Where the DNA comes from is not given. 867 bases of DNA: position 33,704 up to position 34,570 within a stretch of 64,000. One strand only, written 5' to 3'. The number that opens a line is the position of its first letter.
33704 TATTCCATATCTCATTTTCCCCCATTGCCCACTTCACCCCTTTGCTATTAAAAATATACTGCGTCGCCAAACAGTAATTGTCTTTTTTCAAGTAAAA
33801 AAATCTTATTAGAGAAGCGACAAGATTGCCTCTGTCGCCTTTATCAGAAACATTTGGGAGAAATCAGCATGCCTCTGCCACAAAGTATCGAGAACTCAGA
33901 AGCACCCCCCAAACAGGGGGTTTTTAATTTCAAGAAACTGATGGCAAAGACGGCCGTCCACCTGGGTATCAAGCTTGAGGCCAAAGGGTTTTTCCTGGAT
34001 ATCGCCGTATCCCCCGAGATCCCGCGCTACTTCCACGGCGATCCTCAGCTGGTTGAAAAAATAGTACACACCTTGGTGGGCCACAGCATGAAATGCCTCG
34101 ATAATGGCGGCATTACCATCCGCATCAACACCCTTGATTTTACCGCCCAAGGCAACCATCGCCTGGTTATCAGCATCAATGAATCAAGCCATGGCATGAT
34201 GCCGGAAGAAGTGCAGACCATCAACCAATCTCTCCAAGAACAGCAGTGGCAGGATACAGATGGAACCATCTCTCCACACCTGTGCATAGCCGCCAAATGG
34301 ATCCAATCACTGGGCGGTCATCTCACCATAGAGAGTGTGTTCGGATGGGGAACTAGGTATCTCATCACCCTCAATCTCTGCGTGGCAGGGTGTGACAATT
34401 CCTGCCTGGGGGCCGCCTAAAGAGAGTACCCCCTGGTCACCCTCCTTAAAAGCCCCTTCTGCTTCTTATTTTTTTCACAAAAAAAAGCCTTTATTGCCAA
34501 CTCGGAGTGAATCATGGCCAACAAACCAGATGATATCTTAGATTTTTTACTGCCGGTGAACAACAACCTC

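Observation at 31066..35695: Two-component system physically coupled to a pseudo-kinase and a hydrolase-less (p)ppGpp synthetase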

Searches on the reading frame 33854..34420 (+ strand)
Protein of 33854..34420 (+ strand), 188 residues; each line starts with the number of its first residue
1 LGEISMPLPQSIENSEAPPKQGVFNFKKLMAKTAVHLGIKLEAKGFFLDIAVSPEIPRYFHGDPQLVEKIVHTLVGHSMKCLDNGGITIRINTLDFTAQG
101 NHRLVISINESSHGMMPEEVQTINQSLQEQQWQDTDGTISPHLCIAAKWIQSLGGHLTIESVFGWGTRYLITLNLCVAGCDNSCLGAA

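Call 3: search_protein_families(library=pfam, proteins=[window:33854-34420:+], max_evalue=0.01)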
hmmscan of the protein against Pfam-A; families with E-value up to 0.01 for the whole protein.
window:33854-34420:+ (188 aa): 1 family
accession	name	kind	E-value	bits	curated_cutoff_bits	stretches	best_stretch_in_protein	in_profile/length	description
PF02518.31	HATPase_c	-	7.2e-07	30.1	26.4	1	62-174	1-108/111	Histidine kinase-, DNA gyrase B-, and HSP90-like ATPase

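Call 7: search_protein_families(library=ncbifam, proteins=[window:33854-34420:+], max_evalue=1)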
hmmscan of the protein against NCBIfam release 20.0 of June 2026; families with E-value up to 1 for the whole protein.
window:33854-34420:+ (188 aa): 22 families
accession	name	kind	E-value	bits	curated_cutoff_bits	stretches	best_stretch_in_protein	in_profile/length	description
NF007907.0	PRK10618.1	equivalog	8.8e-16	57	634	1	8-176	508-674/893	phosphotransferase RcsD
NF011874.0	PRK15347.1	equivalog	7e-12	44.2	852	1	43-175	490-614/921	two component system sensor kinase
NF008318.0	PRK11107.1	equivalog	3.6e-11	41.9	890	1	24-176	366-519/920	two-component sensor histidine kinase BarA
TIGR02956.1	TMAO_torS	equivalog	9e-11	40.6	676.5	1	23-178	536-685/967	TMAO reductase system sensor histidine kinase/response regulator TorS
NF008302.0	PRK11091.1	equivalog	1.8e-09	36.4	838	1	24-177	356-507/779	aerobic respiration two-component sensor histidine kinase ArcB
NF008543.0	PRK11466.1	equivalog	3.9e-09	34.9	982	1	24-179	519-666/914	TMAO reductase system sensor histidine kinase/response regulator TorS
NF041947.1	LuxQ_Vibrio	equivalog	3.6e-06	25.1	1200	1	43-176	564-697/843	quorum-sensing autoinducer 2 sensor kinase/phosphatase LuxQ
NF046044.1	PnpS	equivalog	3.9e-05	22.8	400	1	12-173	233-389/390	two-component system histidine kinase PnpS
NF012163.2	BaeS_SmeS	equivalog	4e-05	22.7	500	1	26-173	314-456/457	sensor histidine kinase efflux regulator BaeS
NF045901.1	HisKinLetSLeg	equivalog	5.9e-05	21.2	1650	1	44-174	386-517/906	two-component system sensor histidine kinase LetS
NF007420.1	PRK09959.1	equivalog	0.00013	19.7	1995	1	61-175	823-936/1197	acid-sensing system histidine kinase EvgS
NF008099.0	PRK10841.1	equivalog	0.00015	19.7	920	1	51-175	570-690/949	two-component system sensor histidine kinase RcsC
NF006800.0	PRK09303.1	equivalog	0.00016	20.8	342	1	24-175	231-377/383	histidine kinase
NF041832.1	near_NosP_CTERM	subfamily_domain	0.00058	19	400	1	19-176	76-226/370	NahK/ErcS family hybrid sensor histidine kinase/response regulator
NF008468.0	PRK11360.1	equivalog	0.00059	18.3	646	1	48-174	489-607/616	two-component system sensor histidine kinase AtoS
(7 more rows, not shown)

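Call 8: search_protein_families(library=pfam, proteins=[window:33854-34420:+], max_evalue=10)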
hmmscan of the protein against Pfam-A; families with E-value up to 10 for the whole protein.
window:33854-34420:+ (188 aa): 1 family
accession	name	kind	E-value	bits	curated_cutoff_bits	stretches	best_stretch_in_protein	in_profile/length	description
PF02518.31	HATPase_c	-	7.2e-07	30.1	26.4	1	62-174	1-108/111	Histidine kinase-, DNA gyrase B-, and HSP90-like ATPase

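Call 20: find_homologous_proteins(query=window:33869-34420:+, max_evalue=0.001)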
Query window:33869-34420:+ (183 aa): 3 proteins with E <= 0.001 among 22 candidates.
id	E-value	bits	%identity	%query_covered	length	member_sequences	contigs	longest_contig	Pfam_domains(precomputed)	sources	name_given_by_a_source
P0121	7.9e-121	419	100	100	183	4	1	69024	PF02518.32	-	-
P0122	1.0e-65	239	65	98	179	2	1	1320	PF02518.32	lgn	-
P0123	7.8e-55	204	58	95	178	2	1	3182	PF02518.32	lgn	-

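Call 21: find_encoding_contigs(protein=P0123, flank=10000, max_places=5)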
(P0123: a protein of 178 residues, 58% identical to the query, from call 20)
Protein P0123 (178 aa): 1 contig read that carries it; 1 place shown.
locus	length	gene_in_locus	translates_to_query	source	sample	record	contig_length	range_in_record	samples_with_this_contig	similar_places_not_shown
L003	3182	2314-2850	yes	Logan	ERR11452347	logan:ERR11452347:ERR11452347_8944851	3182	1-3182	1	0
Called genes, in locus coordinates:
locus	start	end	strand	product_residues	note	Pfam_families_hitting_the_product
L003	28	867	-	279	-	PF00520:Ion_trans, PF07885:Ion_trans_2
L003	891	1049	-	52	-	-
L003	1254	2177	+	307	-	PF00072:Response_reg, PF00196:GerE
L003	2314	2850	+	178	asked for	PF02518:HATPase_c (weak)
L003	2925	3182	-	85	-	?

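Call 22: find_encoding_contigs(protein=P0122, flank=10000, max_places=5)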
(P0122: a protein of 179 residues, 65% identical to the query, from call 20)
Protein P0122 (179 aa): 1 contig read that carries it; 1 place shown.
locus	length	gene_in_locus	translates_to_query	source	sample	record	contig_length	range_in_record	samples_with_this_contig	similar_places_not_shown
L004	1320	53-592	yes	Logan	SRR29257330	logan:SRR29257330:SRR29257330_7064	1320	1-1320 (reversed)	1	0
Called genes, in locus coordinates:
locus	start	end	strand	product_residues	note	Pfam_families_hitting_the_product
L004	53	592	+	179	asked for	PF02518:HATPase_c (weak)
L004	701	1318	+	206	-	?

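Call 27: search_solved_structures(query=window:33869-34420:+, show_alignments=3, max_evalue=0.01)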
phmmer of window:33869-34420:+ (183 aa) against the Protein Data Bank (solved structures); distinct sequences matched with E-value up to 0.01: 11.
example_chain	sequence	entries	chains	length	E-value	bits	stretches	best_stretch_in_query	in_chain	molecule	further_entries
7z8n_A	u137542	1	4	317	7.1e-09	39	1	19-170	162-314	Histidine kinase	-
6dk8_A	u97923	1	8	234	3.5e-06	30.3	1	32-171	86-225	RetS (Regulator of Exopolysaccharide and Type III Secretion)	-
6dk7_A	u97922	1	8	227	5.8e-06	29.5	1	32-170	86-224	RetS (Regulator of Exopolysaccharide and Type III Secretion)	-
7n0e_B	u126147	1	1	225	7.9e-06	29.1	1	32-169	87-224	Histidine kinase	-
2ypf_A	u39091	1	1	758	4.8e-05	26.6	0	105-141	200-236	AVRBS3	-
4pl9_A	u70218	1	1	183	0.00029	24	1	37-165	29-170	Ethylene receptor 1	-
9lcz_A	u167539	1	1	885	0.0004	23.6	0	105-141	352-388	Inactivate TOD6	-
9lcx_A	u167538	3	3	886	0.00041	23.5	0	105-141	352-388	Inactivate TOD6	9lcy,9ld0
9ld1_A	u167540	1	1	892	0.00044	23.4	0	106-141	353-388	inactivate TOD4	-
9jo8_A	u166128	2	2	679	0.0042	20.2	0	105-141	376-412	TALE repeat protein targeting mitochondiral ND1-L gene. | TALE repeat protein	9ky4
7p8e_A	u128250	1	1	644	0.0067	19.6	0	33-88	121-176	Receiver domain of histidine kinase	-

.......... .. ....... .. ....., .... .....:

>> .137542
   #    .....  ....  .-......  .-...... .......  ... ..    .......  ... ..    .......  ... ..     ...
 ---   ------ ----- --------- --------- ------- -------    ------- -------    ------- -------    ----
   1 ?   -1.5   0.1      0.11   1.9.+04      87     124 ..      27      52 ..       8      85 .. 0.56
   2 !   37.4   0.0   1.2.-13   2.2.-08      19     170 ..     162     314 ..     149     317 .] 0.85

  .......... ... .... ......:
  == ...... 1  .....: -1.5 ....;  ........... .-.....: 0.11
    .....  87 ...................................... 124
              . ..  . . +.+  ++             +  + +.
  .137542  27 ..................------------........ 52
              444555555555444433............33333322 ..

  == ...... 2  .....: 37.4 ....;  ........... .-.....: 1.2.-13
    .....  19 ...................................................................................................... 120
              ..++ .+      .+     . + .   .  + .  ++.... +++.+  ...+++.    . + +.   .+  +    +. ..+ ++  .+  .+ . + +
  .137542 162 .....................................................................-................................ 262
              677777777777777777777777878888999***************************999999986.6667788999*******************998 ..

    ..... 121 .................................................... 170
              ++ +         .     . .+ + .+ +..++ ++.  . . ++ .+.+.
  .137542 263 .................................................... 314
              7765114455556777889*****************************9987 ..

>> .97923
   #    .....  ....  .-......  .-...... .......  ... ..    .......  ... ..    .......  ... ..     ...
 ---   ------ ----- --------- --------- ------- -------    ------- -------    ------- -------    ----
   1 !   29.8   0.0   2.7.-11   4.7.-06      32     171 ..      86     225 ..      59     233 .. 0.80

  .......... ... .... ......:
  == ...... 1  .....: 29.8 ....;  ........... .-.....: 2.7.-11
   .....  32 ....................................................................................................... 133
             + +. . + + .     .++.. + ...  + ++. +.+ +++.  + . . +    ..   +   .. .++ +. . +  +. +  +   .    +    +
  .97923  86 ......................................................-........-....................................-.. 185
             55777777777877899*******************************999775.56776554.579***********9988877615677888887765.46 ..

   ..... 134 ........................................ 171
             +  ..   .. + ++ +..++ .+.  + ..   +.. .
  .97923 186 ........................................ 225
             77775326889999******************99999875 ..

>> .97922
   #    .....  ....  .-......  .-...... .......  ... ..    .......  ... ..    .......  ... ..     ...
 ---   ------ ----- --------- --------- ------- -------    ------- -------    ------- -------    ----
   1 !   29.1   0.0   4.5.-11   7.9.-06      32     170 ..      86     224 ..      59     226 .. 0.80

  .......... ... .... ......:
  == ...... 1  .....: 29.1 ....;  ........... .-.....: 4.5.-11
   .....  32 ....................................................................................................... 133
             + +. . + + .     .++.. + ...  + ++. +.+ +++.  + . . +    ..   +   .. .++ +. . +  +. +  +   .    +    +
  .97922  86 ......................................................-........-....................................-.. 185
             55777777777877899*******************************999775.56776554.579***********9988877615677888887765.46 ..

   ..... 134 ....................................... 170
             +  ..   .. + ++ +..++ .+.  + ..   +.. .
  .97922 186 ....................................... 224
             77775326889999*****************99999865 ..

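Call 28: find_related_loci(query=A2, collection=genome_contigs, flank=8000)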
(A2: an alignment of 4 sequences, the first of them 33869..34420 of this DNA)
Query A2 (183 aa) in genome_contigs; peptide patterns used: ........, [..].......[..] (x = any residue, [..] = any of these).
60 stretches matched a pattern; 1 encode a relative of the query (tblastn E <= 1e-3); 1 distinct loci.
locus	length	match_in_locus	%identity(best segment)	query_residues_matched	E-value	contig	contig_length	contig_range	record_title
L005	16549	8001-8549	91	1-183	3e-114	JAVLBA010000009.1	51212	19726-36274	MAG: Desulfurivibrionaceae bacterium isolate Uz-K9-06 NODE_9_length_51212_cov_5.137733, whole genome shotgun sequence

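Call 29: find_related_loci(query=A2, collection=metagenome_contigs, flank=8000)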
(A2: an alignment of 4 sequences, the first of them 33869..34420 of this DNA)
Query A2 (183 aa) in metagenome_contigs; peptide patterns used: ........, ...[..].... (x = any residue, [..] = any of these).
182 stretches matched a pattern, but none encodes a relative of the query by tblastn (E <= 1e-3).

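Call 62: search_protein_representatives(alignment_id=A6)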
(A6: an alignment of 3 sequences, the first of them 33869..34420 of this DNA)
Query: 3 sequences, 179 profile positions. Proteins with E-value up to 0.001 (for the whole library): 27320; up to 1e-10: 168; up to 1e-30: 1. The best 150 are listed.
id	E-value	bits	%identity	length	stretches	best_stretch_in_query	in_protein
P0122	5.4e-104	361.7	-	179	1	1-179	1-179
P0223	1.8e-29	118.9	-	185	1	17-170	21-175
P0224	5.2e-29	117.4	-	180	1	26-175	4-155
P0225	6.6e-24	100.8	-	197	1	12-169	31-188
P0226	3.5e-22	95.1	-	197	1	35-176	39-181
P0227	6.0e-22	94.4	-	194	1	15-175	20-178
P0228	1.3e-21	93.3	-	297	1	19-165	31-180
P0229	1.6e-21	93.0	-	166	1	16-172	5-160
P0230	2.6e-20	89.1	-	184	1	14-172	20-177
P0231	8.9e-20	87.3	-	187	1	17-170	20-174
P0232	1.3e-17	80.2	-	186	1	11-171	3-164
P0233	9.2e-17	77.5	-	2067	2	24-167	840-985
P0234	1.4e-16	76.9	-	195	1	11-174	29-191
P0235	1.5e-16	76.8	-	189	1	15-170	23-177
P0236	2.9e-16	75.8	-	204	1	9-170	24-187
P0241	1.7e-15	73.4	-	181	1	6-169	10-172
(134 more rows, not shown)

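Call 64: find_encoding_contigs(protein=P0223, flank=6000, max_places=3)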
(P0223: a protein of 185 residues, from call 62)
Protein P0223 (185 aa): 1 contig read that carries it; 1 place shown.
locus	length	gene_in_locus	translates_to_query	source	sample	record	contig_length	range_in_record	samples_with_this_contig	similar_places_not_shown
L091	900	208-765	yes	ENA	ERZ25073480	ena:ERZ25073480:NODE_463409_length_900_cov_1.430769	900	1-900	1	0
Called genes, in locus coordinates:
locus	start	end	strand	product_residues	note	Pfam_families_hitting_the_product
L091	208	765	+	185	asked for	PF02518:HATPase_c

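Call 65: list_cluster_members(proteins=[P0224, P0225, P0226, P0227, P0229, P0230, P0231, P0232, P0235, P0241])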
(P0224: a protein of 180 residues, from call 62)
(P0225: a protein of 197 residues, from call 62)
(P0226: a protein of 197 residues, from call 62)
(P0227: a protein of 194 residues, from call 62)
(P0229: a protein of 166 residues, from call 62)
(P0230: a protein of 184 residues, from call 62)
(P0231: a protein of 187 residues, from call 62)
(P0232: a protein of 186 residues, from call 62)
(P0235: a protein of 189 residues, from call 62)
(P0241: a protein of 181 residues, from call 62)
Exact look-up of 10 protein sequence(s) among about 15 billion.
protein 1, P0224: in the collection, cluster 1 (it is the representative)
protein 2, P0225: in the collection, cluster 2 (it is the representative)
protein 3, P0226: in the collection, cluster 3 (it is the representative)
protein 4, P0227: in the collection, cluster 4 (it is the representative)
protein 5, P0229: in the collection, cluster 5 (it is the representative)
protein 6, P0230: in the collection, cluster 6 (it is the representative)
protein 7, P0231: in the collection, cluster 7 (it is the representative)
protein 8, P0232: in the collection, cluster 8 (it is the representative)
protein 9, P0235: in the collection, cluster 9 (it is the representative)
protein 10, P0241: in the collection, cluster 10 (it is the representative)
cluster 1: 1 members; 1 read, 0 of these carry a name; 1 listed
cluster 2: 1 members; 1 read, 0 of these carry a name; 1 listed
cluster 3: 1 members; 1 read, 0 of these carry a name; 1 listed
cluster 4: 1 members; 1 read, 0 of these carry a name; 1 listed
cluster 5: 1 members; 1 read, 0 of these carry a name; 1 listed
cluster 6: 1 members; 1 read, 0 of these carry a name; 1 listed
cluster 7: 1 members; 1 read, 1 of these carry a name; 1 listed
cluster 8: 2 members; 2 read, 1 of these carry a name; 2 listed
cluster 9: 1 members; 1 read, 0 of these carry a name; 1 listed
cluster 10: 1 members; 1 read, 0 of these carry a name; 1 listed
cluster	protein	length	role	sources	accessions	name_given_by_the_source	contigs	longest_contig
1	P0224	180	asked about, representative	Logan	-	-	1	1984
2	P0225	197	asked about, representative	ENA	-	-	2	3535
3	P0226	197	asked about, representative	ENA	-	-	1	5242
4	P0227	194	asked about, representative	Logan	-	-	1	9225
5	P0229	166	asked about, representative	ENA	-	-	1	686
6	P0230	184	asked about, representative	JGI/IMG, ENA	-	-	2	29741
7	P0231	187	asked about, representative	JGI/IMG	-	hypothetical protein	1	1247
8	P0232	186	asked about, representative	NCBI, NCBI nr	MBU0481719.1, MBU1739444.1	MAG: hypothetical protein KKG47_11520 [Proteobacteria bacterium] | hypothetical protein [Pseudomonadota bacterium]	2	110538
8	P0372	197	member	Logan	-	-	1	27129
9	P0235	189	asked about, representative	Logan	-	-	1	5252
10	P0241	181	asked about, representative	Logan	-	-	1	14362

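Call 66: find_encoding_contigs(protein=P0232, flank=6000, max_places=2)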
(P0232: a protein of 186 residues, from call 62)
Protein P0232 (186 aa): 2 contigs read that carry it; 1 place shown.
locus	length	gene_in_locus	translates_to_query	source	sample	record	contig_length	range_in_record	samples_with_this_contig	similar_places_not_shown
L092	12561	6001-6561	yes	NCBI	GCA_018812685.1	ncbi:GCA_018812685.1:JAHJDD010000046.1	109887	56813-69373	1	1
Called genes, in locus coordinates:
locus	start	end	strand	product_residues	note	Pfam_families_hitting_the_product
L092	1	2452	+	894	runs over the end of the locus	PF17803:Cadherin_4, PF17892:Cadherin_5, PF17963:Big_9, PF21027:Sde0182_C (faint), PF22352:K319L-like_PKD, PF18911:PKD_4 (weak), PF22352:K319L-like_PKD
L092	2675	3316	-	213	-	-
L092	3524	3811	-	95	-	-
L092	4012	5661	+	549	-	PF00072:Response_reg, PF00989:PAS (faint), PF08448:PAS_4, PF13426:PAS_9 (faint), PF08447:PAS_3, PF00196:GerE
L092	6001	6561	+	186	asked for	-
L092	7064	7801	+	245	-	-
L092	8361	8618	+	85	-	PF13560:HTH_31 (weak)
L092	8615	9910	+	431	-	PF13657:Couple_hipA, PF07804:HipA_C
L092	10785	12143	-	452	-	PF18073:Zn_ribbon_LapB, PF13481:AAA_25, PF23442:DUF7125 (weak), PF03796:DnaB_C (weak), PF06745:ATPase, PF25199:nSTAND_NTPase5 (weak), PF13541:ChlI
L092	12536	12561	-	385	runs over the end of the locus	PF04055:Radical_SAM, PF06969:HemN_C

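Call 67: find_encoding_contigs(protein=P0230, flank=6000, max_places=2)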
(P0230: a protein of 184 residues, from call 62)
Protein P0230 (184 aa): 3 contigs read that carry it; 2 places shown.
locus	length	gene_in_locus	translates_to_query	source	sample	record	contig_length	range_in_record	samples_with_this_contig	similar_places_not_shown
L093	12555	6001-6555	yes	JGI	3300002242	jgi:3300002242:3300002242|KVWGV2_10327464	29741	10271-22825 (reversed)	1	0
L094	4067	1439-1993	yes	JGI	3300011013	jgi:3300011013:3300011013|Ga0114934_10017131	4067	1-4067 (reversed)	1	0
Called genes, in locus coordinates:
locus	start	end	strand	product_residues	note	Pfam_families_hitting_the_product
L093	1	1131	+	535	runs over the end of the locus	PF13091:PLDc_2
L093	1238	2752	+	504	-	PF03370:CBM_21, PF03372:Exo_endo_phos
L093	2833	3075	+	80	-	PF13692:Glyco_trans_1_4 (weak)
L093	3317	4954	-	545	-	PF00072:Response_reg, PF08448:PAS_4, PF13426:PAS_9 (weak), PF00989:PAS (weak), PF08447:PAS_3, PF00196:GerE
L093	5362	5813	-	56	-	-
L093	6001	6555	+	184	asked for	-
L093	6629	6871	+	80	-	PF00072:Response_reg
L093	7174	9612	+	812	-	PF00989:PAS (weak), PF13426:PAS_9, PF00989:PAS (weak), PF08447:PAS_3, PF13426:PAS_9 (weak), PF00989:PAS (weak), PF00512:HisKA, PF02518:HATPase_c, +4 more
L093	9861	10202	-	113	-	PF00512:HisKA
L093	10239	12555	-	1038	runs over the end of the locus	PF00072:Response_reg, PF08448:PAS_4, PF13426:PAS_9, PF00989:PAS, PF08448:PAS_4, PF08447:PAS_3, PF00512:HisKA, PF02518:HATPase_c, +4 more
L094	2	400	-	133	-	?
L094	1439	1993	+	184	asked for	-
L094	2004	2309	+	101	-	PF00072:Response_reg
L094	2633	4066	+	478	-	?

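Call 71: search_protein_families(library=padloc, proteins=[window:33869-34420:+], max_evalue=0.001)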
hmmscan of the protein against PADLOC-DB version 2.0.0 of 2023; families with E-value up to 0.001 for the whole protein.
window:33869-34420:+ (183 aa): 0 families

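Call 72: search_protein_families(library=pfam, alignment_id=A7, max_evalue=0.01)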
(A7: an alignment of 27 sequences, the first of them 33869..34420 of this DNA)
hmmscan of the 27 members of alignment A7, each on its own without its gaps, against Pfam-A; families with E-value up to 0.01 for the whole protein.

A. member 1, window:33869-34420:+ (183 aa): 1 family
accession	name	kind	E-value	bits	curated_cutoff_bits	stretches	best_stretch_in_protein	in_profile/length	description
PF02518.31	HATPase_c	-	6.8e-07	30.2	26.4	1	57-169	1-108/111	Histidine kinase-, DNA gyrase B-, and HSP90-like ATPase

B. families by the number of members that match (of 27 scanned): 1 family
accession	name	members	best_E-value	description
PF02518.31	HATPase_c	22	2.9e-11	Histidine kinase-, DNA gyrase B-, and HSP90-like ATPase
